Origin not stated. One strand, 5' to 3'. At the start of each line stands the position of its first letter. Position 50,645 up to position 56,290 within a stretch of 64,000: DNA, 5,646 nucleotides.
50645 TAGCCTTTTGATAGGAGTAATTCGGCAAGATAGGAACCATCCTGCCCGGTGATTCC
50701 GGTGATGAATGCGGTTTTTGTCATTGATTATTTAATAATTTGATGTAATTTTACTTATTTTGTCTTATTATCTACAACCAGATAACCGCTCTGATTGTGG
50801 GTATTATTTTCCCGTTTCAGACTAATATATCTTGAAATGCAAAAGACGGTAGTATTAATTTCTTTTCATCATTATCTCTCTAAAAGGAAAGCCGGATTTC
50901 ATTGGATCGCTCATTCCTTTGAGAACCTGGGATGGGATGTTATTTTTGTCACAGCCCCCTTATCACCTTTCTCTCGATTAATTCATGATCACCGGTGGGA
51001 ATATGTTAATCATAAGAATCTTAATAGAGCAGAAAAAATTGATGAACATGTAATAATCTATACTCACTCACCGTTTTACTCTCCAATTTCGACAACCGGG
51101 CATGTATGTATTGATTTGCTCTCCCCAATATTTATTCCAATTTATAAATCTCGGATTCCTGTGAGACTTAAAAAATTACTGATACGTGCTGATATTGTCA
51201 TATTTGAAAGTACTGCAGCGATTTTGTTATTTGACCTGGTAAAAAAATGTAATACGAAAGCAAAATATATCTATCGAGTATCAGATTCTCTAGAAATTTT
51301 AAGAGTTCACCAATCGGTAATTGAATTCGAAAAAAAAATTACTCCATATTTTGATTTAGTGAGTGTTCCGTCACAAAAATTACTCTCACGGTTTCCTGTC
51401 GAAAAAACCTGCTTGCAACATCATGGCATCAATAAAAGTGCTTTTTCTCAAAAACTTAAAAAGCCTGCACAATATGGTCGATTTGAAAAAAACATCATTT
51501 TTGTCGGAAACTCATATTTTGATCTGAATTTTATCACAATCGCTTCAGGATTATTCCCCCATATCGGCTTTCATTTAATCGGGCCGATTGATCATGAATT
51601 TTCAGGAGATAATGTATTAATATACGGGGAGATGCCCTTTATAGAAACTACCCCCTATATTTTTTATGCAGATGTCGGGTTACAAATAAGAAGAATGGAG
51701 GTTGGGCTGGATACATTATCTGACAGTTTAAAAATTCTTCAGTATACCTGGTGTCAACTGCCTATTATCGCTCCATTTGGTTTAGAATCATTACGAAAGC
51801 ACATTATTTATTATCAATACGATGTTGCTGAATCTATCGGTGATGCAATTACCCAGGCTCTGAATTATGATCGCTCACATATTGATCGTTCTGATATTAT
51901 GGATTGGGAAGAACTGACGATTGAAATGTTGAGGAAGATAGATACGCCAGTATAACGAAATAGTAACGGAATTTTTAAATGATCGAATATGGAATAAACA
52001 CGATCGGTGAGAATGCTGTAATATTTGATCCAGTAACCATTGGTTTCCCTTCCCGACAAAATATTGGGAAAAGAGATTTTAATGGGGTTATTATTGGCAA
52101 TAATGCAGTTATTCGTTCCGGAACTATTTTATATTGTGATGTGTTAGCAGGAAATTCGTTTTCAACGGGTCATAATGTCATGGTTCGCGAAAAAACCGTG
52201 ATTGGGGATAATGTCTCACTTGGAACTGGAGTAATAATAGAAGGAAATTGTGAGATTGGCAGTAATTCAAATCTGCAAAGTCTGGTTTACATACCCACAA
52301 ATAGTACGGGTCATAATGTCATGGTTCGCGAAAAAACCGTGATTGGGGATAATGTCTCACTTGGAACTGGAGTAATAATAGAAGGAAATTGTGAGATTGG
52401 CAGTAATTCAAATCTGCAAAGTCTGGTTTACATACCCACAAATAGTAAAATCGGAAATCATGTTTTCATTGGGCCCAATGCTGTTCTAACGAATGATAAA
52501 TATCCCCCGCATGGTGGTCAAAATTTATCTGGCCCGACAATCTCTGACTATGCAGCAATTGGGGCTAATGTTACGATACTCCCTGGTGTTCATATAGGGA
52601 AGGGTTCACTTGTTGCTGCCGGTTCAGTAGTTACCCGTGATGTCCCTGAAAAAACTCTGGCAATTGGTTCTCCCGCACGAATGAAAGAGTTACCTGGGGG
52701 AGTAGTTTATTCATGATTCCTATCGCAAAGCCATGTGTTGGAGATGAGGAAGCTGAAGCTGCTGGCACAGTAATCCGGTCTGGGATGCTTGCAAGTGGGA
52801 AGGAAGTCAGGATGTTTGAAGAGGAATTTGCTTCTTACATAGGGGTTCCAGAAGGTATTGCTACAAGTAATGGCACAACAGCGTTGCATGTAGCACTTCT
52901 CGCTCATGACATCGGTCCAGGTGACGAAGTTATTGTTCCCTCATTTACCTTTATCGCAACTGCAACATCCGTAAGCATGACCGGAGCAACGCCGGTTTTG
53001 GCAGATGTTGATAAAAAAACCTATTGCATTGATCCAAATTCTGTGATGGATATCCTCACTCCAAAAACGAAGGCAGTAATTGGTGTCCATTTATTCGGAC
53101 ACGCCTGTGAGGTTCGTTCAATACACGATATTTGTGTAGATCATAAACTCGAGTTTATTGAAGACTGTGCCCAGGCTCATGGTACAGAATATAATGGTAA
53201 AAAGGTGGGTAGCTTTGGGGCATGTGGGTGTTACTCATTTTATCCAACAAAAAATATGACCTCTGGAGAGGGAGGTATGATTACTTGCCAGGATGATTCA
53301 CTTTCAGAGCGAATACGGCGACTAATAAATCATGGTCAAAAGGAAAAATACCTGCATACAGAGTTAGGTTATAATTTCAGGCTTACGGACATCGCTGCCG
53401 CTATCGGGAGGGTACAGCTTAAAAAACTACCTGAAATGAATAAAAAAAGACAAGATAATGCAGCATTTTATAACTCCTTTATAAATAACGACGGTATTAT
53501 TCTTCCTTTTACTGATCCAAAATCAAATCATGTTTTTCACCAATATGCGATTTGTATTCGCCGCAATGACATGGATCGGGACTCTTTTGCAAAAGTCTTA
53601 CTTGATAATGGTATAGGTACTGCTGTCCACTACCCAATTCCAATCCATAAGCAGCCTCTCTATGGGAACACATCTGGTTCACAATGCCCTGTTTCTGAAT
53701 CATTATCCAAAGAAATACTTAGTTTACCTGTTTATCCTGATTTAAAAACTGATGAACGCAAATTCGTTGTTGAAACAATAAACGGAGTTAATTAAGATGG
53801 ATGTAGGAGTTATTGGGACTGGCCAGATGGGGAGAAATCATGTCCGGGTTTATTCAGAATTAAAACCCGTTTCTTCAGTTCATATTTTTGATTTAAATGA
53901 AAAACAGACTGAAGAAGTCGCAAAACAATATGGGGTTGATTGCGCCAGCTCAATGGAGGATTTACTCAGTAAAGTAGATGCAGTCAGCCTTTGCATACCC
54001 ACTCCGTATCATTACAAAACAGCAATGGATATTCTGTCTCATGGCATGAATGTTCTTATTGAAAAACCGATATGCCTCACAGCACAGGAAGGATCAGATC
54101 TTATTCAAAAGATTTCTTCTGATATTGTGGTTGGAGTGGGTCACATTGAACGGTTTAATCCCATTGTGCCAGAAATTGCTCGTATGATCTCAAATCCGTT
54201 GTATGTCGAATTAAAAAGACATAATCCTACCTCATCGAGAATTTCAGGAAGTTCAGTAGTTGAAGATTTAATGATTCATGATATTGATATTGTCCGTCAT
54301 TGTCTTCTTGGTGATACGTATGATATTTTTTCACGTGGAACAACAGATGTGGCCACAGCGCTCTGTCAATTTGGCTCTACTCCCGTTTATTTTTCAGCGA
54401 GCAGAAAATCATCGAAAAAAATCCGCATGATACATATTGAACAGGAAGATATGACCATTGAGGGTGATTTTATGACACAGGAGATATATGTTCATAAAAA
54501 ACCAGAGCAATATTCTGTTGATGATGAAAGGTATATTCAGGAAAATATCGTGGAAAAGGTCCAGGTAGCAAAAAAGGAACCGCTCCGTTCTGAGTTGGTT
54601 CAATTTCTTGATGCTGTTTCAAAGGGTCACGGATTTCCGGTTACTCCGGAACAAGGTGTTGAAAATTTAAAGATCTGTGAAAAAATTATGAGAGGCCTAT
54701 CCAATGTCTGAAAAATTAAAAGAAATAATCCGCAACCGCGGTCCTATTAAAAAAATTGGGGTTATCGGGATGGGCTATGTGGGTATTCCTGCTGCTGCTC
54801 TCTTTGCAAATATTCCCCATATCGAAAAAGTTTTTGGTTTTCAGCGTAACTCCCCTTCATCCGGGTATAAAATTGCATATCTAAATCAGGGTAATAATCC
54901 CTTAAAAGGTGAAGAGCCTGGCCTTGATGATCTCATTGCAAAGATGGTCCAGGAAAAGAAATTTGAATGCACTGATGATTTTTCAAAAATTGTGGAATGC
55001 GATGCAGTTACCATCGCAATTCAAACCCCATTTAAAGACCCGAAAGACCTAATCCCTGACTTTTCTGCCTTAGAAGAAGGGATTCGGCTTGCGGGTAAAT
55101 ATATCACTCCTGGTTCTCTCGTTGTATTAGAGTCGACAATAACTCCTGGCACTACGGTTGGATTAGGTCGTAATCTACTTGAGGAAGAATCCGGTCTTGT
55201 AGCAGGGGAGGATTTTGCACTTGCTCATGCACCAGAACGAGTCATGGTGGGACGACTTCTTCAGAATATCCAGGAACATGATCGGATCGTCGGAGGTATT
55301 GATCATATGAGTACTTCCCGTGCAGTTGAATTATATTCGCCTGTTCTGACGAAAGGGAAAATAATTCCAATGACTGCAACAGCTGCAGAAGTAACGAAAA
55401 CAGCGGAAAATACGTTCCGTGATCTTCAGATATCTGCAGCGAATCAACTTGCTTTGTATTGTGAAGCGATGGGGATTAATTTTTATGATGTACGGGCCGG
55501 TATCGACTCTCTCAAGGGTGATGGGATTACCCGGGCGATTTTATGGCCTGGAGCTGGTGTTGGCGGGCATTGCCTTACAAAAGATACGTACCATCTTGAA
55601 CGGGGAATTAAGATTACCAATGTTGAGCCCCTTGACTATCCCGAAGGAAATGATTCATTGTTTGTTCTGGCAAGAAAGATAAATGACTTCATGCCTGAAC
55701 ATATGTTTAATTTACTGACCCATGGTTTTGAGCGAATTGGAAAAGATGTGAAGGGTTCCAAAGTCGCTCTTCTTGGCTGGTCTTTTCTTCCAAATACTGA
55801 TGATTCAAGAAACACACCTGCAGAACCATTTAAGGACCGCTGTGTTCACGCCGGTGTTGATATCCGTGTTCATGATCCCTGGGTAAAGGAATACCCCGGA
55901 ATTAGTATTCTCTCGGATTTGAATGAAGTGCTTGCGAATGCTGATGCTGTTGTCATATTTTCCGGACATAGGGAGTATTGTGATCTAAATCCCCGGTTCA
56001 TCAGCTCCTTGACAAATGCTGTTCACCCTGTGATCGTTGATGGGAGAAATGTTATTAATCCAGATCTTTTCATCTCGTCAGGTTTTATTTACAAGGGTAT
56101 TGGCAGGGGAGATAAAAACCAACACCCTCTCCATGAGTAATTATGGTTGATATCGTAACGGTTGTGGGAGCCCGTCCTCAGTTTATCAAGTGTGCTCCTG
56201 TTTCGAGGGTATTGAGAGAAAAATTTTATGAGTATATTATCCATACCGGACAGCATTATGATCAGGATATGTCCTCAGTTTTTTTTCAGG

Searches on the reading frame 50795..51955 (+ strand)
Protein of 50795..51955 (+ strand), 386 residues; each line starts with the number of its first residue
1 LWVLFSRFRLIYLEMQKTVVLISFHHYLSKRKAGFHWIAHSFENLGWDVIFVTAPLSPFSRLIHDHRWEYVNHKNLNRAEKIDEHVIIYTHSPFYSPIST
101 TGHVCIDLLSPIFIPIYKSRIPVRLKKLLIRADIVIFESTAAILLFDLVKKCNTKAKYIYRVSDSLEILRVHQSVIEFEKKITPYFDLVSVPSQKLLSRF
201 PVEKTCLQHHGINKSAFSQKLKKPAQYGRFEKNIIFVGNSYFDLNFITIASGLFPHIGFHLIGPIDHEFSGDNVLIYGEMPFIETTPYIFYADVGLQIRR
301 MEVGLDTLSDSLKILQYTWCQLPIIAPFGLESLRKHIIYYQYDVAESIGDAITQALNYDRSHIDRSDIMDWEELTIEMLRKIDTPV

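Call 64: search_protein_families(library=pfam, proteins=[window:50795-51955:+], max_evalue=0.00001)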
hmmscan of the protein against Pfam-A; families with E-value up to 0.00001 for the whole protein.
window:50795-51955:+ (386 aa): 1 family
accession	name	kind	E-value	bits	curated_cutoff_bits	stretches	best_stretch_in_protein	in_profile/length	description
PF22059.2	GumK_N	-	2.6e-46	158.2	27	1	21-192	1-171/171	Glucuronosyltransferase GumK, N-terminal domain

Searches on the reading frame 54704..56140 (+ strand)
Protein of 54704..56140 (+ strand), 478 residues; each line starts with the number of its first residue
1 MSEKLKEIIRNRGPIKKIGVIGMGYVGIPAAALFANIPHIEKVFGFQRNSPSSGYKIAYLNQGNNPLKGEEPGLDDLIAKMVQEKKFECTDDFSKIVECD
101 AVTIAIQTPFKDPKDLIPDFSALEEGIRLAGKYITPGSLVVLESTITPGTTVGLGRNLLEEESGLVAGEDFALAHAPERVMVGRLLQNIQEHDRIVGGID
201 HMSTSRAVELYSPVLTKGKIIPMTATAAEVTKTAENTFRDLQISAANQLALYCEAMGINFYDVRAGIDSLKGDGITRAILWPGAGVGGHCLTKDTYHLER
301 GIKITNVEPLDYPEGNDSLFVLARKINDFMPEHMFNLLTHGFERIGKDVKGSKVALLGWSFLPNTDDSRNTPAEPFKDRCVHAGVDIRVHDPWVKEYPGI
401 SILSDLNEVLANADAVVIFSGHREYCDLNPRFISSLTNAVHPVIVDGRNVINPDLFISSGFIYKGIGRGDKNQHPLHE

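Call 64: search_protein_families(library=pfam, proteins=[window:54704-56140:+], max_evalue=0.00001)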
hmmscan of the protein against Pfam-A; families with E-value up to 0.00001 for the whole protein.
window:54704-56140:+ (478 aa): 3 families
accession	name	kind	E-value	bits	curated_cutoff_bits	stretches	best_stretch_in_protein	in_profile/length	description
PF03721.20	UDPG_MGDP_dh_N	-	2e-33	116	27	1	16-206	1-182/187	UDP-glucose/GDP-mannose dehydrogenase family, NAD binding domain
PF03720.21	UDPG_MGDP_dh_C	-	9.3e-21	74.6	30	1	355-453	1-103/103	UDP-glucose/GDP-mannose dehydrogenase family, UDP binding domain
PF00984.24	UDPG_MGDP_dh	-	1.4e-20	73.6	25.4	1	227-304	2-77/94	UDP-glucose/GDP-mannose dehydrogenase family, central domain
